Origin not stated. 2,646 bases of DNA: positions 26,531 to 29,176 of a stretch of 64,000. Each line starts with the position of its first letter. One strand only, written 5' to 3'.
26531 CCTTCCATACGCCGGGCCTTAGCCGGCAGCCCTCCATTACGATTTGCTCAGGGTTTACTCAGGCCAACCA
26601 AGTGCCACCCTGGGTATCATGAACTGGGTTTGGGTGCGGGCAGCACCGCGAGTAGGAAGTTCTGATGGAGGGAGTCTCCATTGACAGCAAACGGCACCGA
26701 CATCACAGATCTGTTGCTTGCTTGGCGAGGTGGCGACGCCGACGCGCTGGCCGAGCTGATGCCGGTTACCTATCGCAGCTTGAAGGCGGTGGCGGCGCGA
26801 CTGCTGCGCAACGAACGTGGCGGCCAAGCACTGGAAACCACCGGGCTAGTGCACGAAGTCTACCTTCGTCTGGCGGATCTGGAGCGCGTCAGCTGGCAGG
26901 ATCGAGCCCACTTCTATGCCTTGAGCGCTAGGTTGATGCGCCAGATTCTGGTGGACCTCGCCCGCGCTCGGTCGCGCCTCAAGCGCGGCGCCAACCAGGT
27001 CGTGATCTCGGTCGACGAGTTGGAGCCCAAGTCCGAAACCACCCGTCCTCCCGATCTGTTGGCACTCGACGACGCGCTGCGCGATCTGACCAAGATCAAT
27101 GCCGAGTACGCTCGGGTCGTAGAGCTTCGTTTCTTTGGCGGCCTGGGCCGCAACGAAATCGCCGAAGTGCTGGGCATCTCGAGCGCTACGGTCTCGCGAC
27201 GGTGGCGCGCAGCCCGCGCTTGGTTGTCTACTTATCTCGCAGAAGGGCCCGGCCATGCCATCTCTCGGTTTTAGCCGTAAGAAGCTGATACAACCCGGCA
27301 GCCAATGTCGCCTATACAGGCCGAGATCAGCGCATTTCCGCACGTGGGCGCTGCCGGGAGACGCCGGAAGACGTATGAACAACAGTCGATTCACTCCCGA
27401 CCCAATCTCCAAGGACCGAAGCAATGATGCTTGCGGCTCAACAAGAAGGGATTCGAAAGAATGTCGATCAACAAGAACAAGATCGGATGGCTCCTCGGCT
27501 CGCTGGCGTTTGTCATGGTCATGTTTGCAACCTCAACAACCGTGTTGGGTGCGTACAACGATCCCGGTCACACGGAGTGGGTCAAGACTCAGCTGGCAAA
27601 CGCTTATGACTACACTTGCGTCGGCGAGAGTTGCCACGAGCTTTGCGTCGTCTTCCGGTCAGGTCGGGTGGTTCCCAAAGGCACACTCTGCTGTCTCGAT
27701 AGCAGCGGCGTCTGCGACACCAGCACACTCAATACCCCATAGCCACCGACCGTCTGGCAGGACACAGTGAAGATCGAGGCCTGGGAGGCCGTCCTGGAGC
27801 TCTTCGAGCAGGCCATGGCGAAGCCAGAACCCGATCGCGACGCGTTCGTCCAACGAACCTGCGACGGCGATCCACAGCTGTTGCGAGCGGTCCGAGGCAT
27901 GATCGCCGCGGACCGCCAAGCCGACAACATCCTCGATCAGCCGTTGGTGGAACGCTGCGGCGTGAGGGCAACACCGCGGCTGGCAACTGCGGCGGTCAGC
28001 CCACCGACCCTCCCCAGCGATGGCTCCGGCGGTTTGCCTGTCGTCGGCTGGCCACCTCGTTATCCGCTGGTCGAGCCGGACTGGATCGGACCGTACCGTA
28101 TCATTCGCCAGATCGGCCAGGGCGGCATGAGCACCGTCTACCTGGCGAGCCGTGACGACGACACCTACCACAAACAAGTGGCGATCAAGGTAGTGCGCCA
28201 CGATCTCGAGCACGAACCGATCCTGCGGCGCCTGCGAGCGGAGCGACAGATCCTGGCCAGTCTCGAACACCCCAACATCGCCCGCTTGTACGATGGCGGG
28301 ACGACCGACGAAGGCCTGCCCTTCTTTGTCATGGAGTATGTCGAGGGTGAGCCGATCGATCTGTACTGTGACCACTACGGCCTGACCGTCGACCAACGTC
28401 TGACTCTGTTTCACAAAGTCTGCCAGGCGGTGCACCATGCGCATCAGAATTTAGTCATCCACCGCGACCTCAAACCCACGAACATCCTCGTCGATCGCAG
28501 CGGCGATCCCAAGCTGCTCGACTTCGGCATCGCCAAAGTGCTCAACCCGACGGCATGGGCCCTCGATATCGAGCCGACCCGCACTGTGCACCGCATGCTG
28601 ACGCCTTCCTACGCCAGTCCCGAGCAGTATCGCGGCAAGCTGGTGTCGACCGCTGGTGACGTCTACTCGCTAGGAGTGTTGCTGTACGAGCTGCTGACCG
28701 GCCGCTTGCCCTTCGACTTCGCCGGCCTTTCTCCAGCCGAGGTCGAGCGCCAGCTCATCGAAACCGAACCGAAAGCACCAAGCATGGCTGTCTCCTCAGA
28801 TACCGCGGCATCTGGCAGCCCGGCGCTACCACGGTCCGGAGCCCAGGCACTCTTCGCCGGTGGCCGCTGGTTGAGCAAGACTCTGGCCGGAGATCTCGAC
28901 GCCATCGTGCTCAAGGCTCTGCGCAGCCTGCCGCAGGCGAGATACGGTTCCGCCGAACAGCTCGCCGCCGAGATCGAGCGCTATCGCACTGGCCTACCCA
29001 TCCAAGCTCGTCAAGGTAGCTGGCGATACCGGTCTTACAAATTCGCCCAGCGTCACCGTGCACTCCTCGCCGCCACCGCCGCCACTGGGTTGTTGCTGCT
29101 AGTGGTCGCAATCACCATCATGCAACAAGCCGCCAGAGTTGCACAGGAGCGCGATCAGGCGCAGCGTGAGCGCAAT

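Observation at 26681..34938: ECF43-like sigma + TPR receptor Ser/Thr kinase modules each accompanied by a small secreted Cys-rich protein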

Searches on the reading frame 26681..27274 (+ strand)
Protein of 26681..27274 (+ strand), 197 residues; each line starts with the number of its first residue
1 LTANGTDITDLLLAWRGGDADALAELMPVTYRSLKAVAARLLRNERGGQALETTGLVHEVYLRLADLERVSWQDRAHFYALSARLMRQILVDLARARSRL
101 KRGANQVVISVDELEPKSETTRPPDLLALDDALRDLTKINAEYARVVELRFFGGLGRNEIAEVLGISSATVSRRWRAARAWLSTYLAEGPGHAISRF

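Call 5: search_protein_families(library=pfam, proteins=[window:26681-27274:+], max_evalue=0.01)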
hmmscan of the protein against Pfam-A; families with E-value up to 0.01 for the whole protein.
window:26681-27274:+ (197 aa): 8 families
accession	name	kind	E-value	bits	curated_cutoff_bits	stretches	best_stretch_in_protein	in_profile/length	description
PF07638.17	Sigma70_ECF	-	8.3e-50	169.7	21.1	1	6-185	2-182/185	ECF sigma factor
PF08281.18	Sigma70_r4_2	-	3.5e-08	33.4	25.7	1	139-182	11-54/54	Sigma-70, region 4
PF04545.22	Sigma70_r4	-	4.4e-06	26.5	24.1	1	140-179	6-45/50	Sigma-70, region 4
PF13518.12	HTH_28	-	0.00036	21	25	0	145-177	4-35/52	Helix-turn-helix domain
PF13384.12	HTH_23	-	0.0013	18.9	24.6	0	154-177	17-39/50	Homeodomain-like domain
PF20432.4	Xre-like-HTH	-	0.003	18.2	25.8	1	154-177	23-44/63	Antitoxin Xre-like helix-turn-helix domain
PF02001.22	DUF134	-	0.0039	18.2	27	0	137-189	33-85/98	Protein of unknown function DUF134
PF13412.12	HTH_24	-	0.0051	16.8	21.9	0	155-174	18-37/48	Winged helix-turn-helix DNA-binding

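Call 16: search_protein_families(library=ncbifam, proteins=[window:26681-27274:+], max_evalue=0.01)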
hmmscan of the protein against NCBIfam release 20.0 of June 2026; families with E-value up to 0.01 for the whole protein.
window:26681-27274:+ (197 aa): 45 families (the best 25 are shown)
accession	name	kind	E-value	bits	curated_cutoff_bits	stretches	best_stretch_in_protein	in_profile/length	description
TIGR02999.1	Sig-70_X6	subfamily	3.2e-59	199.9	126.15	1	6-186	2-182/183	ECF-type sigma factor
TIGR02937.1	sigma70-ECF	superfamily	5e-16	58.8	42.9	1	21-186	1-165/165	sigma-70 family RNA polymerase sigma factor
NF009166.1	PRK12513.1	equivalog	2.6e-11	43.6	206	1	9-188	10-188/193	RNA polymerase sigma factor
TIGR02983.1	SigE-fam_strep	subfamily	9.2e-11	41.9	141.55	1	19-186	4-158/162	SigE family RNA polymerase sigma factor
NF007227.0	PRK09645.1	subfamily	4.6e-08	33.2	202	1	48-180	35-165/177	sigma-70 family RNA polymerase sigma factor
TIGR02952.1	Sig70_famx2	equivalog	7.7e-08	32.4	206.45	1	48-172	33-156/170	ECF subfamily RNA polymerase sigma factor, BldN family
TIGR02984.1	Sig-70_plancto1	subfamily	4.6e-07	29.6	183.75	1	109-178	114-180/189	RNA polymerase sigma-70 factor, Planctomycetaceae-specific subfamily 1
NF009165.0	PRK12512.1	equivalog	9.7e-07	28.6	198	1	4-171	5-164/184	RNA polymerase sigma factor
NF009171.0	PRK12518.1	equivalog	1.5e-06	28.2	208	1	31-188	33-186/191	RNA polymerase sigma factor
NF007228.0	PRK09646.1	subfamily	3.1e-06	27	226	1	4-182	13-186/194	ECF RNA polymerase sigma factor SigK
NF007216.0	PRK09638.1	equivalog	5e-06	26.4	194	1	10-177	7-165/180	RNA polymerase sigma factor SigY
NF058625.1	sigma_PG0214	equivalog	6.7e-06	25.9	130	1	34-182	17-157/170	GFO_1088 family ECF-type sigma factor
NF009172.0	PRK12519.1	subfamily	8.1e-06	25.5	222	1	9-186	17-189/194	RNA polymerase sigma factor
NF005644.0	PRK07408.1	subfamily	1.3e-05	25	261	1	122-184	192-251/258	RNA polymerase sigma factor SigF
TIGR02959.1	SigZ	equivalog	1.8e-05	24.6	168.65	1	54-187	23-149/170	RNA polymerase sigma factor SigZ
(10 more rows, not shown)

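Call 48: find_related_loci(query=A4, collection=metagenome_contigs, flank=6000)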
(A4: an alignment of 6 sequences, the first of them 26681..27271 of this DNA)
Query A4 (197 aa) in metagenome_contigs; peptide patterns used: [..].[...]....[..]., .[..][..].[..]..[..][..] (x = any residue, [..] = any of these).
600 stretches matched a pattern (row limit reached: there are more); 600 encode a relative of the query (tblastn E <= 1e-3); the best 80 are kept; 80 distinct loci.
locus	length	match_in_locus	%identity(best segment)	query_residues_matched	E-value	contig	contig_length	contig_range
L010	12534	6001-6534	53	4-182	1e-55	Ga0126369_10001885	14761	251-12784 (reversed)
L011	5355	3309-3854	53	7-189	6e-55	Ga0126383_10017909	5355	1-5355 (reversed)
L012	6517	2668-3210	50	1-182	5e-55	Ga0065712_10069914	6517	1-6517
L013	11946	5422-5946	56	7-182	3e-54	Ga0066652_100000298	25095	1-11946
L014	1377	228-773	51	7-189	1e-56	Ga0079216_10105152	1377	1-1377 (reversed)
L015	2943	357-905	52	7-193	5e-54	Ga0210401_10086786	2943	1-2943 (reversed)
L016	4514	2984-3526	51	1-182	1e-53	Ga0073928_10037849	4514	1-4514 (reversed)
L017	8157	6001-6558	50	7-192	2e-53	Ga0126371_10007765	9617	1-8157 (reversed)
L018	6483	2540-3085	52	7-189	2e-53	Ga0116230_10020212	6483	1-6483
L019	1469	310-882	49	2-193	2e-55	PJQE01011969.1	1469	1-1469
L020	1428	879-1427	51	7-190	7e-55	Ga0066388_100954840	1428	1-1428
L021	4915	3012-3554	49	2-182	8e-53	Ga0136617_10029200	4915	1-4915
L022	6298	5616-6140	51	7-182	9e-53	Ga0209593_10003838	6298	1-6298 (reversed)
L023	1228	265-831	47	2-191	1e-55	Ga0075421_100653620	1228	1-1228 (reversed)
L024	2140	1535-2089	51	2-187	1e-53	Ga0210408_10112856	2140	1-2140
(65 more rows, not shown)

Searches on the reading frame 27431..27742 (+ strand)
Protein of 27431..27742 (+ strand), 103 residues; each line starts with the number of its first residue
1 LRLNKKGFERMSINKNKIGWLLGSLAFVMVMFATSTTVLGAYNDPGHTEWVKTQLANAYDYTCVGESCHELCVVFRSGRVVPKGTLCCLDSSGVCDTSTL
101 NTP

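Call 5: search_protein_families(library=pfam, proteins=[window:27431-27742:+], max_evalue=0.01)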
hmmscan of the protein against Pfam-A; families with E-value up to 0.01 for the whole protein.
window:27431-27742:+ (103 aa): 0 families

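Call 9: find_homologous_proteins(query=window:27461-27739:+, max_evalue=10)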
Query seq(93 aa) (93 aa): 1 proteins with E <= 10 among 2 candidates.
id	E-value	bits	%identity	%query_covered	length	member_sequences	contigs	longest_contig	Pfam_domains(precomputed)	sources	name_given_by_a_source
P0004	3.5e-58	211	100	100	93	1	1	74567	-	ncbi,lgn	-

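Call 16: search_protein_families(library=ncbifam, proteins=[window:27464-27742:+], max_evalue=0.01)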
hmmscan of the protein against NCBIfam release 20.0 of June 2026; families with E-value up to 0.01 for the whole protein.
window:27464-27742:+ (92 aa): 1 family
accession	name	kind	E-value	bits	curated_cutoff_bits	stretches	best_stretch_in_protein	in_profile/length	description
NF006884.0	PRK09375.2-5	equivalog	0.0032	16.2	691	1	17-89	308-378/426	quinolinate synthase NadA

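Call 75: search_protein_representatives(protein=window:27461-27739:+)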
Query: 93 residues. Proteins with E-value up to 0.001 (for the whole library): 10; up to 1e-10: 3; up to 1e-30: 1. The best 10 are listed.
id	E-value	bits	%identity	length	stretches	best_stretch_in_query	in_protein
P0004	1.1e-58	211.4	100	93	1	1-93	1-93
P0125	7.6e-16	74.2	30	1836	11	43-79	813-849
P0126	9.3e-11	57.9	47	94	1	7-86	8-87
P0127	9.0e-07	45.2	32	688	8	14-45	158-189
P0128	4.3e-05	39.8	40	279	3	35-64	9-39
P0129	1.0e-04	38.6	31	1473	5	27-51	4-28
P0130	1.6e-04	37.9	38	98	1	9-89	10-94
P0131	2.4e-04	37.4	44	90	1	25-85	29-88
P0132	2.8e-04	37.2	34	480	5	26-50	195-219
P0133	7.7e-04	35.8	30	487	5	24-64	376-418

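Call 85: search_protein_families(library=pfam, proteins=[P0131], max_evalue=1)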
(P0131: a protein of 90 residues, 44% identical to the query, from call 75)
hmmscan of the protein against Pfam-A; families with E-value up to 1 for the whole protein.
P0131 (90 aa): 1 family
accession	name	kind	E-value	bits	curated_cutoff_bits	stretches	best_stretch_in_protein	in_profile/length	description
PF20478.3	P2RX7_C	-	0.23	11.8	23.5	1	58-89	74-107/192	P2X purinoreceptor 7 intracellular domain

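Call 91: search_solved_structures(query=A3, max_evalue=10)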
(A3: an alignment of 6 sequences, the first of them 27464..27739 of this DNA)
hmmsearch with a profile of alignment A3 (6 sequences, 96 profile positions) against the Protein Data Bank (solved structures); distinct sequences matched with E-value up to 10: 0.

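Call 93: list_cluster_members(proteins=[P0004, P0001, P0126, P0130, P0131, P0005])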
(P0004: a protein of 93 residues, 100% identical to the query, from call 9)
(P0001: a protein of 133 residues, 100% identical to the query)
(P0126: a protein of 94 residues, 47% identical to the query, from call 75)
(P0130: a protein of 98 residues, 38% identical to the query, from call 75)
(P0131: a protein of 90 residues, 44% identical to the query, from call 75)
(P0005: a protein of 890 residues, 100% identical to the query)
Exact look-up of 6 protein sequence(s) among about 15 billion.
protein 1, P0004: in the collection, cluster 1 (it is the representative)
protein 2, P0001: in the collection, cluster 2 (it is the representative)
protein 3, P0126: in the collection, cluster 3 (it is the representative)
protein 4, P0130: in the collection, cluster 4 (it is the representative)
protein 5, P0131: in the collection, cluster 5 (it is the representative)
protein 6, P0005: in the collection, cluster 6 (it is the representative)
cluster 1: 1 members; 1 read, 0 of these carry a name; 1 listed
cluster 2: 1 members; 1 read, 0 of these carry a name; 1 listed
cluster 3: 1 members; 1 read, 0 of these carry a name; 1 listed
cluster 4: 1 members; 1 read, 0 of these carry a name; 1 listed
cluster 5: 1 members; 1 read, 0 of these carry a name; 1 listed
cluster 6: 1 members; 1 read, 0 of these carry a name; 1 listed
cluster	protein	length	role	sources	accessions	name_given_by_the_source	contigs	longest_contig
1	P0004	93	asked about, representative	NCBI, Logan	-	-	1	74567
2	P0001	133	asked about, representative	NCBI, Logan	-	-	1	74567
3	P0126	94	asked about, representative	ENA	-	-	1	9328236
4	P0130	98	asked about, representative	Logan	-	-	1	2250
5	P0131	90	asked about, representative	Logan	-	-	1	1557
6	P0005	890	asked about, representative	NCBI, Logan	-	-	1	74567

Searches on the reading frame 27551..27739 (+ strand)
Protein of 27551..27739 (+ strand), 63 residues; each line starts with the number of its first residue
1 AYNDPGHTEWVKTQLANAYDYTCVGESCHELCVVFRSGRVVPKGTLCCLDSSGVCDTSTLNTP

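Call 89: search_protein_families(library=pfam, proteins=[window:27551-27739:+], max_evalue=10)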
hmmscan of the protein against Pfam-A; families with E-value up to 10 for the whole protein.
seq(63 aa): 0 families

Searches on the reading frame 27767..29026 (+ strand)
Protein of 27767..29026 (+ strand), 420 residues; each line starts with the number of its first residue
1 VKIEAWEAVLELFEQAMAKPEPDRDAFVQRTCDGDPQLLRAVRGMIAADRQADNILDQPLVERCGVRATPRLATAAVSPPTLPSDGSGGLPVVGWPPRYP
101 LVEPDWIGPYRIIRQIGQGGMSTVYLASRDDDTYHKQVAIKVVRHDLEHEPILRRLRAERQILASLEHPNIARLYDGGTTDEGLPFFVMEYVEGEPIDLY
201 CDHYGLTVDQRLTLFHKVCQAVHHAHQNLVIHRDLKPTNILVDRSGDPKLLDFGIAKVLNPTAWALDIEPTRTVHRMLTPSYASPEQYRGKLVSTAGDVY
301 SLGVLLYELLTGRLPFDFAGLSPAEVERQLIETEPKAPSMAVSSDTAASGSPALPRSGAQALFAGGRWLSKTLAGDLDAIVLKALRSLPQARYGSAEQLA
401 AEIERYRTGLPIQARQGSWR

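Call 56: search_solved_structures(query=window:27767-29026:+, max_evalue=1e-20, show_alignments=0)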
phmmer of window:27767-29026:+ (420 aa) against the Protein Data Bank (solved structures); distinct sequences matched with E-value up to 1e-20: 193 (the best 60 are shown).
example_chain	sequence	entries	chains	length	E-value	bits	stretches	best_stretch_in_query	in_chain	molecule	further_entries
1mru_A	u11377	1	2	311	1.1e-47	166.1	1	110-339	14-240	Probable serine/threonine-protein kinase pknB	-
3f69_A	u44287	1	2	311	1.1e-47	166.1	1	110-340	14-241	Serine/threonine-protein kinase pknB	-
3ori_A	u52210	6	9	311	1.4e-47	165.7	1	110-340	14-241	Serine/threonine protein kinase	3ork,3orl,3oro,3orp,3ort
3f61_A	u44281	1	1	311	2.7e-47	164.8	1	110-340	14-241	Serine/threonine-protein kinase pknB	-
9eed_A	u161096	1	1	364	7.3e-47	163.4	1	107-406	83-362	Kinase domain protein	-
5u94_A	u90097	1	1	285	9.6e-47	163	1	110-340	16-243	Serine/threonine-protein kinase PknB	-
3orm_A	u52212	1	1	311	1.2e-46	162.7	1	110-339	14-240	Serine/threonine protein kinase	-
1o6y_A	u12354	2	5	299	1.2e-46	162.7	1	109-339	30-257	SERINE/THREONINE-PROTEIN KINASE PKNB | Probable serine/threonine-protein kinase pknB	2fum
6b2p_A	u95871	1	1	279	1.3e-46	162.6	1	110-340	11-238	Serine/threonine-protein kinase PknB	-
6i2p_A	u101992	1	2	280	1.6e-46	162.3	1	110-340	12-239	Serine/threonine-protein kinase PknB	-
9ruj_A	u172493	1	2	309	7.3e-40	140.4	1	106-318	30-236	Serine/threonine-protein kinase StkP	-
9ruk_A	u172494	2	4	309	7.4e-40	140.4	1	106-318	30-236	Serine/threonine-protein kinase StkP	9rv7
9ru3_A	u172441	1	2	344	1e-39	139.9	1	106-318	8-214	Serine/threonine-protein kinase StkP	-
9ymt_A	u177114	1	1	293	2.9e-38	135.1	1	110-318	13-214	Serine/Threonine Kinase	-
4eqm_A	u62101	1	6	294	2.9e-38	135.1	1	110-318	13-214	Protein kinase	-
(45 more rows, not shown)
